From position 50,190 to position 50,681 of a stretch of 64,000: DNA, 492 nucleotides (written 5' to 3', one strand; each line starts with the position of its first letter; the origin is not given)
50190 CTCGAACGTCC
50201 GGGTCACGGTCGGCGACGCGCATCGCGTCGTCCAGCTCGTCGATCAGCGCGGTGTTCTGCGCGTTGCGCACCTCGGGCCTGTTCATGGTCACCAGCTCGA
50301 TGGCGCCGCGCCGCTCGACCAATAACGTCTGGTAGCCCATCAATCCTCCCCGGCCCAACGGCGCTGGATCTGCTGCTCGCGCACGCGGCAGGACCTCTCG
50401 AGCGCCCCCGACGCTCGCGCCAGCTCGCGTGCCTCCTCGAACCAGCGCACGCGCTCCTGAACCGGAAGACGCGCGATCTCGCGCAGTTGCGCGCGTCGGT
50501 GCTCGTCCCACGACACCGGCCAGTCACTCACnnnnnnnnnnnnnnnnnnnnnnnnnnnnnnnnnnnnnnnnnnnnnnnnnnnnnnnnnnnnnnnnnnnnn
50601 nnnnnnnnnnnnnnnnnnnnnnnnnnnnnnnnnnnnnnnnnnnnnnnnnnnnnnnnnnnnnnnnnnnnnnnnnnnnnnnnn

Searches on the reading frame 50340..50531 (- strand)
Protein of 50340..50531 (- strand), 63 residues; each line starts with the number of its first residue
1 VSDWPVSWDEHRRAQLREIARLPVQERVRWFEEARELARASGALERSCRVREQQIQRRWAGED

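Call 3: search_protein_families(library=pfam, proteins=[window:50340-50531:-], max_evalue=1)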
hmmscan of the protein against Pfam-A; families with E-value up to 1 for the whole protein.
window:50340-50531:- (63 aa): 0 families

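Call 4: search_protein_families(library=ncbifam, proteins=[window:50340-50531:-], max_evalue=1)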
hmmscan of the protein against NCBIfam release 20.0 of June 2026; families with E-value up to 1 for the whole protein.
window:50340-50531:- (63 aa): 0 families

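Call 5: search_protein_families(library=padloc, proteins=[window:50340-50531:-], max_evalue=1)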
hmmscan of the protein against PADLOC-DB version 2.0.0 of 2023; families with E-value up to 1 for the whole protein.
window:50340-50531:- (63 aa): 0 families

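Call 6: find_homologous_proteins(query=window:50340-50531:-, max_evalue=0.01)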
Query window:50340-50531:- (63 aa): 1 proteins with E <= 0.01 among 1 candidates.
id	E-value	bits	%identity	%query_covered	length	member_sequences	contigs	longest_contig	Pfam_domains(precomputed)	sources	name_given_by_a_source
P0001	2.9e-32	127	98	100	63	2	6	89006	-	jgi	jgi:hypothetical protein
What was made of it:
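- A single-sequence search found only one near-identical hit (call 6).
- Tried and rejected: A single-sequence search with the 63-aa ORF found only a 98% identical copy (call 6).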

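Call 27: find_homologous_proteins(query=A2, max_evalue=0.001)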
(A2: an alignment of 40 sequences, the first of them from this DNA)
Query A2 (40 sequences) (63 aa, profile of the alignment): 968 proteins with E <= 0.001 among 2640 candidates; the best 120 are listed.
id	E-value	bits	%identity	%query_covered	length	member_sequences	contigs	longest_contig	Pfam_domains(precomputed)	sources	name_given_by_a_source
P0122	9.9e-15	72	47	59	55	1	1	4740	-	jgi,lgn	jgi:hypothetical protein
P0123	2.1e-14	71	46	79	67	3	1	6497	-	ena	-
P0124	2.1e-14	71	46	79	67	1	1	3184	-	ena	-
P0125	2.7e-14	71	47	68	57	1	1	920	-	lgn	-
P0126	2.8e-14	70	44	79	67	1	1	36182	-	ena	-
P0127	3.9e-14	70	47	70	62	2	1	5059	-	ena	-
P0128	4.0e-14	70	47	75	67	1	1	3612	-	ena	-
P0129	4.8e-14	70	50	63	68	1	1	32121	-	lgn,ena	-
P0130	5.4e-14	70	46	79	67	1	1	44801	-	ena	-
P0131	6.1e-14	69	46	79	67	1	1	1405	-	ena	-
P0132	9.7e-14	69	48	73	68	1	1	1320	-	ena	-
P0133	1.5e-13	68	48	73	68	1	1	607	-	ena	-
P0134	1.5e-13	68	46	79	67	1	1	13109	-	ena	-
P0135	1.5e-13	68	48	73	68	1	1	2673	-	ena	-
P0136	3.2e-13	67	48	73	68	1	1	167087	-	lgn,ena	-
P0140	6.0e-13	66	50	76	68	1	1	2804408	-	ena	-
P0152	8.2e-12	63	53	63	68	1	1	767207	-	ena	-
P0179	4.4e-10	57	-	-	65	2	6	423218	-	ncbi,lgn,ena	ncbi:MAG: hypothetical protein WAO21_00820 [Verrucomicrobiia bacterium]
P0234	3.7e-9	54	-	-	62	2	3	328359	-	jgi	jgi:hypothetical protein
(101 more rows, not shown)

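Call 28: search_protein_families(library=pfam, alignment_id=A2, max_evalue=1)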
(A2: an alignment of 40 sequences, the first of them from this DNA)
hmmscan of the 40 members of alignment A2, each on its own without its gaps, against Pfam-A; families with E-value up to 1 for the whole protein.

A. member 1, seq(63 aa): 0 families

B. families by the number of members that match (of 40 scanned): 11 families
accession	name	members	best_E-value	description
PF22181.1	TarS_linker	2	0.028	Glycosyl transferase TarS linker domain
PF13432.12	TPR_16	1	0.048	Tetratricopeptide repeat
PF16233.10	DUF4893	1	0.057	Domain of unknown function (DUF4893)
PF08538.16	DUF1749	1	0.078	Protein of unknown function (DUF1749)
PF15371.11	DUF4599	1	0.08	Domain of unknown function (DUF4599)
PF00890.30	FAD_binding_2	1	0.12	FAD binding domain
PF16973.10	FliN_N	1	0.13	Flagellar motor switch protein FliN N-terminal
PF09448.16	MmlI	1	0.18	Methylmuconolactone methyl-isomerase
PF16593.10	Cas9-BH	1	0.21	Bridge helix of CRISPR-associated endonuclease Cas9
PF13374.12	TPR_10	1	0.21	Tetratricopeptide repeat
PF23066.1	PH_21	1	0.25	C-Maf-inducing protein PH domain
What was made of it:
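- On HEPN-MNT (type VII): The partner has no Pfam match (calls 3, 28).
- Closest known: HEPN-MNT. Different: Here there is no MNT Pfam match and no HEPN domain or motif (calls 3, 28), and the evidence points to the NTase as the toxin.
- Tried and rejected: Pfam, NCBIfam and PADLOC gave nothing for the small ORF (calls 3-5, 28).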

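Call 44: search_solved_structures(query=A2, max_evalue=10, show_alignments=3)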
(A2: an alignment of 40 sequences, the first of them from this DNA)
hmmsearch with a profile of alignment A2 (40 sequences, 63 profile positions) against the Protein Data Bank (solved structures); distinct sequences matched with E-value up to 10: 6.
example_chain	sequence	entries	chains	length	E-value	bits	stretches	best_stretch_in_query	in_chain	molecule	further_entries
9l94_d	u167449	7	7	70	0.0086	19.2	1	25-59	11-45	Large ribosomal subunit protein uL29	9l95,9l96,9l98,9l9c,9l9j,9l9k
5d1v_A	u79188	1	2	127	0.53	13.5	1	28-52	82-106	Globin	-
6znx_A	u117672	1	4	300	2.7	11.2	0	38-58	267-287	Ribokinase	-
8cqx_A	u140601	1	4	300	2.7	11.2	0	38-58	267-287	Ribokinase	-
9pvl_A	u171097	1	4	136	9.2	9.5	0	18-45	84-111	JF657-bp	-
11mq_A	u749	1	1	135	9.4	9.5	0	18-45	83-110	NovoTag657-holo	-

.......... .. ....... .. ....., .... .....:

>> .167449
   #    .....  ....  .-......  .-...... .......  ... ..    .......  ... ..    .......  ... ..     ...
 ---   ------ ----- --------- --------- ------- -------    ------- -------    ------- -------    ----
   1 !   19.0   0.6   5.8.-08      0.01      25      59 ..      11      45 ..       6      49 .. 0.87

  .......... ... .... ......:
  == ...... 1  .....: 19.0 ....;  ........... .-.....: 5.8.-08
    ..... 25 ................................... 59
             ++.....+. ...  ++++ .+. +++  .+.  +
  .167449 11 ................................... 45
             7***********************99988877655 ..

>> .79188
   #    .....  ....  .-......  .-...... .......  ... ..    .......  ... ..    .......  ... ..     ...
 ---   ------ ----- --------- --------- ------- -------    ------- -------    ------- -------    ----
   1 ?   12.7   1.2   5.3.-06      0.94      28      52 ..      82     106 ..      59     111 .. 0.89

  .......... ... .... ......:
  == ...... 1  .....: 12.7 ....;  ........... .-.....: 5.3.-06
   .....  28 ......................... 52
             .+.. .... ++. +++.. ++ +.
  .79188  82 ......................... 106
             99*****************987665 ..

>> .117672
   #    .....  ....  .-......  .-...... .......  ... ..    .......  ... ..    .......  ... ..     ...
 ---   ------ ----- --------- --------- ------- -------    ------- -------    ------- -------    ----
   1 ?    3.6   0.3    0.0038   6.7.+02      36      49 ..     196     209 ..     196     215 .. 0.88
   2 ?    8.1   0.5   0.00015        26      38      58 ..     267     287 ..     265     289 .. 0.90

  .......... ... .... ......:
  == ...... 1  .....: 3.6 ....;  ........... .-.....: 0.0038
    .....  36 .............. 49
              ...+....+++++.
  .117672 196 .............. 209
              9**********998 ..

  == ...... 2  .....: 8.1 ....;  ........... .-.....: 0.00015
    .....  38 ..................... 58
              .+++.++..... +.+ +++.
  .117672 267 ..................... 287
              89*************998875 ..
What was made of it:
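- On MenAT1 system: The partner profile finds no MenA1 chain in the PDB at E<=10 (call 44).
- Closest known: MenAT1. Different: The partner has no detectable sequence similarity to MenA1 (call 44).
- The partner shows no sequence similarity to MenA1 even at E<=10 (call 44), and the gene order is reversed.
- Tried and rejected: The PDB profile search for the small ORF gave only a chance helical match to uL29 (call 44).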

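Call 71: find_encoding_contigs(protein=P0140, flank=2500, max_places=2)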
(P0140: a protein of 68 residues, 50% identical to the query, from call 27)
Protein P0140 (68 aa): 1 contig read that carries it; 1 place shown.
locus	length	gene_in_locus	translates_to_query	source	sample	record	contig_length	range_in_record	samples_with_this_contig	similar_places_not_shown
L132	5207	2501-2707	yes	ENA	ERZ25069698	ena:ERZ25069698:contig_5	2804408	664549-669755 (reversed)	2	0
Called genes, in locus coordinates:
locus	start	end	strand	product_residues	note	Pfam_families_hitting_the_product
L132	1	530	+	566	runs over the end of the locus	PF04326:SLFN_AlbA_2, PF13749:HATPase_c_4, PF01978:TrmB (faint)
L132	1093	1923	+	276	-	PF13091:PLDc_2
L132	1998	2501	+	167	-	PF08843:AbiEii (faint), PF09970:DUF2204 (faint), PF19502:DUF6036 (faint)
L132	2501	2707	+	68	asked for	-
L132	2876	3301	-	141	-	PF13470:PIN_3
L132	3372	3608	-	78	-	PF16762:RHH_6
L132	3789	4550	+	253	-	PF00196:GerE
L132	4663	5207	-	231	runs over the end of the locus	PF00005:ABC_tran, PF13304:AAA_21 (faint)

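Call 72: find_encoding_contigs(protein=P0179, flank=2500, max_places=2)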
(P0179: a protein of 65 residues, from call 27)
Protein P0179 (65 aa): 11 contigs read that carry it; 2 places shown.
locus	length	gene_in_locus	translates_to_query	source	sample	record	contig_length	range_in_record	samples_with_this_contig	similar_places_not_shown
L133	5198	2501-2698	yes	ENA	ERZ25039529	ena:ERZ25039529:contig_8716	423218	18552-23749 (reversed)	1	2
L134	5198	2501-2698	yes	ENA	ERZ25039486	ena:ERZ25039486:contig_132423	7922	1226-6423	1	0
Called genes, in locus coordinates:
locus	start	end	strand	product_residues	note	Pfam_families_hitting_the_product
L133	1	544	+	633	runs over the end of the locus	-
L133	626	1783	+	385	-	PF00535:Glycos_transf_2, PF26629:GT2_TM_C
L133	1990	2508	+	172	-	-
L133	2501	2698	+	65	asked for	-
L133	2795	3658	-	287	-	PF01073:3Beta_HSD (faint), PF01370:Epimerase, PF04321:RmlD_sub_bind (weak)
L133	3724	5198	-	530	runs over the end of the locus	-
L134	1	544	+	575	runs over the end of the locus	-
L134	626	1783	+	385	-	PF00535:Glycos_transf_2, PF26629:GT2_TM_C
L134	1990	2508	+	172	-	-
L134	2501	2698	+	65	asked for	-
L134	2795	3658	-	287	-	PF01073:3Beta_HSD (faint), PF01370:Epimerase, PF04321:RmlD_sub_bind (weak)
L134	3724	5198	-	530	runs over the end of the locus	-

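Call 73: find_encoding_contigs(protein=P0234, flank=2500, max_places=2)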
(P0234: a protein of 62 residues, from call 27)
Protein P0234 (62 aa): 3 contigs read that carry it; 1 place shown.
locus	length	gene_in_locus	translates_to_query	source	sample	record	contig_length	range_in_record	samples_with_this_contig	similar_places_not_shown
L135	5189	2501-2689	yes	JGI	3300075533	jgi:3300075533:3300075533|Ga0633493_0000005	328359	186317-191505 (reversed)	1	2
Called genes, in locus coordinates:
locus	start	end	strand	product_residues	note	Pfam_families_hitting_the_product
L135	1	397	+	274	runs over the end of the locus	PF01061:ABC2_membrane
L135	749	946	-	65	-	-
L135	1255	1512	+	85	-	PF02604:PhdYeFM_antitox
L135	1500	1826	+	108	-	PF05016:ParE_toxin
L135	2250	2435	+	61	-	-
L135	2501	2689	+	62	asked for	-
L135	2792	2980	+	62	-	PF07927:HicA_toxin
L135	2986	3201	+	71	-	PF15919:HicB_lk_antitox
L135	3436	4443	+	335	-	PF01370:Epimerase, PF04321:RmlD_sub_bind, PF16363:GDP_Man_Dehyd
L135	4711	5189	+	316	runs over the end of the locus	PF01370:Epimerase, PF04321:RmlD_sub_bind (weak), PF16363:GDP_Man_Dehyd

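Call 86: search_protein_representatives(alignment_id=A7)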
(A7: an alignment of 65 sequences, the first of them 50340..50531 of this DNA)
Query: 65 sequences, 61 profile positions. Proteins with E-value up to 0.001 (for the whole library): 1841; up to 1e-10: 188; up to 1e-30: 0. The best 150 are listed.
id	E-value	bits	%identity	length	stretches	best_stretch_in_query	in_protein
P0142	3.1e-18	81.3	-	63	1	5-52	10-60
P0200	1.0e-16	76.4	-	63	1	2-54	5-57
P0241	2.0e-16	75.4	-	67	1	9-56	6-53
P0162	2.8e-16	75.0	-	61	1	4-57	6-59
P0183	4.2e-16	74.4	-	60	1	6-56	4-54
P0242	9.7e-16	73.3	-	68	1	4-57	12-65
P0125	1.1e-15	73.0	-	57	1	3-52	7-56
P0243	3.6e-15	71.4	-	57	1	1-55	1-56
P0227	6.4e-15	70.6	-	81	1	1-59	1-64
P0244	6.9e-15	70.5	-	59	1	6-48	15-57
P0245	7.3e-15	70.4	-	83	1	4-53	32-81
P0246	1.1e-14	69.9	-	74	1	8-56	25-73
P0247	1.1e-14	69.9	-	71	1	3-52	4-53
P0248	1.3e-14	69.7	-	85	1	5-56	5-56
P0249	1.5e-14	69.4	-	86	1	5-54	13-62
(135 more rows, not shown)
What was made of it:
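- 50340..50531 (-): 63-aa small partner, a new family with the motif W............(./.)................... and two predicted helices; putative antitoxin. 968 clusters at 90% identity (call 27) and 1841 representatives at 50% identity (call 86), all unnamed.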

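Call 90: find_encoding_contigs(protein=P0130, flank=1500, max_places=1)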
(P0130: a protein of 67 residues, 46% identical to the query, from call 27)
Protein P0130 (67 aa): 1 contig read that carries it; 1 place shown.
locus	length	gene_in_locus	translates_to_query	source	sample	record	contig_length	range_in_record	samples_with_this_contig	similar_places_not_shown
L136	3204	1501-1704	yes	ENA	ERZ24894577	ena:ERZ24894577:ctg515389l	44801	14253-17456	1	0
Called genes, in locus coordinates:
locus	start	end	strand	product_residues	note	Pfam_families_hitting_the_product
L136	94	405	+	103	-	-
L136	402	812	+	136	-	-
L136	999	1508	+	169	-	PF08843:AbiEii (weak), PF19502:DUF6036 (faint)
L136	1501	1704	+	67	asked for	-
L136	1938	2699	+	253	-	PF00196:GerE, PF08281:Sigma70_r4_2 (faint)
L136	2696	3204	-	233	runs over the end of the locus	PF00005:ABC_tran, PF13304:AAA_21 (faint)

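Call 91: find_encoding_contigs(protein=P0136, flank=1500, max_places=1)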
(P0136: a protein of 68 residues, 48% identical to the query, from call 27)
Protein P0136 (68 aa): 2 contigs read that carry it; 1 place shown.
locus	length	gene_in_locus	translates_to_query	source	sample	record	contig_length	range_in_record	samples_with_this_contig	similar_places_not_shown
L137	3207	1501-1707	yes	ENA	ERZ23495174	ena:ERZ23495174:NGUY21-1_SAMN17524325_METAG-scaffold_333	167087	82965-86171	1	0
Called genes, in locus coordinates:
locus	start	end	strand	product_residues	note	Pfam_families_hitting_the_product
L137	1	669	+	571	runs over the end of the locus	PF04326:SLFN_AlbA_2, PF13749:HATPase_c_4, PF01978:TrmB (faint), PF13412:HTH_24 (weak)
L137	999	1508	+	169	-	PF19502:DUF6036 (faint)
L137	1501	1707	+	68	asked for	-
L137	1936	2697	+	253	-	PF00196:GerE, PF08281:Sigma70_r4_2 (faint)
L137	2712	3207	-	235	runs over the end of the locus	PF00005:ABC_tran, PF13304:AAA_21 (faint)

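Call 92: find_encoding_contigs(protein=P0152, flank=1500, max_places=1)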
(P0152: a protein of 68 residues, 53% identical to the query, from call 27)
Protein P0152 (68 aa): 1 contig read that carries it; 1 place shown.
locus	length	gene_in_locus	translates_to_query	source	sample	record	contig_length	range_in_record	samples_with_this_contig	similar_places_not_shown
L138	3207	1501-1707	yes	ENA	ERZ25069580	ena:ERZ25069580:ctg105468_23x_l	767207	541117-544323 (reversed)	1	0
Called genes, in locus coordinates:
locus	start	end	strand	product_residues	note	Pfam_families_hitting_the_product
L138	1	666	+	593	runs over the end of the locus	PF09369:MZB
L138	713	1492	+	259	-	PF13091:PLDc_2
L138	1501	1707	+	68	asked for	-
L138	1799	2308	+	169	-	-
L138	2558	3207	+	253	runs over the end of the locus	PF00196:GerE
